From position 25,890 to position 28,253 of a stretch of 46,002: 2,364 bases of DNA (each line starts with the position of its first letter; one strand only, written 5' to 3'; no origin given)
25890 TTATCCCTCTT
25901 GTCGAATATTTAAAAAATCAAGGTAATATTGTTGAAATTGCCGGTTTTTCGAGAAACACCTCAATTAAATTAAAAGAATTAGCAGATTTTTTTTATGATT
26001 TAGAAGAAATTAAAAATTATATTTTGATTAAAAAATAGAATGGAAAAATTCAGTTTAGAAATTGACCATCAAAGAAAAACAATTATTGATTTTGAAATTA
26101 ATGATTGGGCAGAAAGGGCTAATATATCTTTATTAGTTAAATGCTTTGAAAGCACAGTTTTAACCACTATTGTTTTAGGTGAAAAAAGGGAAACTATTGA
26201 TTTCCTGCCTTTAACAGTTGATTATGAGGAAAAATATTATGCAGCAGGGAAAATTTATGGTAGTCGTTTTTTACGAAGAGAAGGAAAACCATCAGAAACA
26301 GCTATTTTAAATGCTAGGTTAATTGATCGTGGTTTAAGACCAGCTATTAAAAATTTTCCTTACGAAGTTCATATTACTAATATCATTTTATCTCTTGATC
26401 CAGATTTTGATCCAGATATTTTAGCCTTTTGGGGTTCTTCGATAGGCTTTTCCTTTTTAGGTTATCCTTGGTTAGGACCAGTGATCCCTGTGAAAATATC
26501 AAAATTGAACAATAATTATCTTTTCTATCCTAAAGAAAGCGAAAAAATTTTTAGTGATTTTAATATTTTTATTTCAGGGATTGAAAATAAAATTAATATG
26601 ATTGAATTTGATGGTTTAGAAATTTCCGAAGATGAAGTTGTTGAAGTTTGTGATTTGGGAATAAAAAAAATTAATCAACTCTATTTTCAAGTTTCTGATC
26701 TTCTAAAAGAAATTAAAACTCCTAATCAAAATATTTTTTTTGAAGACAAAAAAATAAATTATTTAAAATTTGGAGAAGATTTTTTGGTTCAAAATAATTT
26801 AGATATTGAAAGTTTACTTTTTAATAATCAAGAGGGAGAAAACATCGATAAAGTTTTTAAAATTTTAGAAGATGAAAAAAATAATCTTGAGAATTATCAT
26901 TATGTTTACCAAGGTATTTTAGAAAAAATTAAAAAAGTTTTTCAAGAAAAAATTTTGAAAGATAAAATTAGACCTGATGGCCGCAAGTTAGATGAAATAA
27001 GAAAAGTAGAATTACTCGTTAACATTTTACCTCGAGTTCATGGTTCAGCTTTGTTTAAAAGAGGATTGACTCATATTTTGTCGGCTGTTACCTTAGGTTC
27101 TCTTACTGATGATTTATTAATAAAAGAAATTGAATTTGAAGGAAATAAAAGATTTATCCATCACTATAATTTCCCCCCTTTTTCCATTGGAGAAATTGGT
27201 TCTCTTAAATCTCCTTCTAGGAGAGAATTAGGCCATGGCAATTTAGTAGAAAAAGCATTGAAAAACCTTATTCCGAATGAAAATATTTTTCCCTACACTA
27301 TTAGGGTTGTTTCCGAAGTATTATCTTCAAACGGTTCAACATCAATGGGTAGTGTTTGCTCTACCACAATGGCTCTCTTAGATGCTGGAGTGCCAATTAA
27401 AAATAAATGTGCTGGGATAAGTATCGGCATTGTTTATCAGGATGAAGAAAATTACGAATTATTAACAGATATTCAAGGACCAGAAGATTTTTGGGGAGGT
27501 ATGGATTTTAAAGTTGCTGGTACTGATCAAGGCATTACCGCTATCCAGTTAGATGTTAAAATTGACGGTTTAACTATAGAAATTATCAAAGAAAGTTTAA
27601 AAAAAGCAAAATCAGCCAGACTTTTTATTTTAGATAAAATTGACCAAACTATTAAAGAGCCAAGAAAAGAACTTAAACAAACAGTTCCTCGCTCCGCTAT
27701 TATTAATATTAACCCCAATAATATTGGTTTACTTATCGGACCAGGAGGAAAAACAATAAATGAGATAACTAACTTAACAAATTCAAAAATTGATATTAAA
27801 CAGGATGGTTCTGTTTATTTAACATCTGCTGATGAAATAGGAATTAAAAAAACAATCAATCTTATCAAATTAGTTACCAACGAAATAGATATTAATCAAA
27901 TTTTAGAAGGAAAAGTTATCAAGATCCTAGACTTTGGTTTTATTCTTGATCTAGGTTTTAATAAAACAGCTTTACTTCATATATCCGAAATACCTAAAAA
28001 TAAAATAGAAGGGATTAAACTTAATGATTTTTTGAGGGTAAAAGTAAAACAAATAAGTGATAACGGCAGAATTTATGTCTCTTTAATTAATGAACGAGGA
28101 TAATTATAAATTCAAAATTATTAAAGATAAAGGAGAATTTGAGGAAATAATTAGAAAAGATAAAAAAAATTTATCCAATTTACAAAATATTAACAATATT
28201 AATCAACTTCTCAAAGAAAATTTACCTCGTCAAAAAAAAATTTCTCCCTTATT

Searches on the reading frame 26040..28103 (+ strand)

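Call 77: search_protein_families(library=pfam, proteins=[window:26040-28103:+], max_evalue=0.00001)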
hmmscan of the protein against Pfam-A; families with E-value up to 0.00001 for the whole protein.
window:26040-28103:+ (687 aa): 4 families
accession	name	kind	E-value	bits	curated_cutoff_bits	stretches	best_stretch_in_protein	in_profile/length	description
PF01138.27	RNase_PH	-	3.9e-39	134.5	25.5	2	319-452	1-130/130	3' exoribonuclease family, domain 1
PF00575.29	S1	-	2.1e-08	34.9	22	1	618-681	4-72/74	S1 RNA binding domain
PF00013.35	KH_1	-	5.9e-08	32.8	21.5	1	554-609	3-64/66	KH domain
PF03725.20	RNase_PH_C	-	1.6e-07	31.6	20.8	0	146-209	1-66/67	3' exoribonuclease family, domain 2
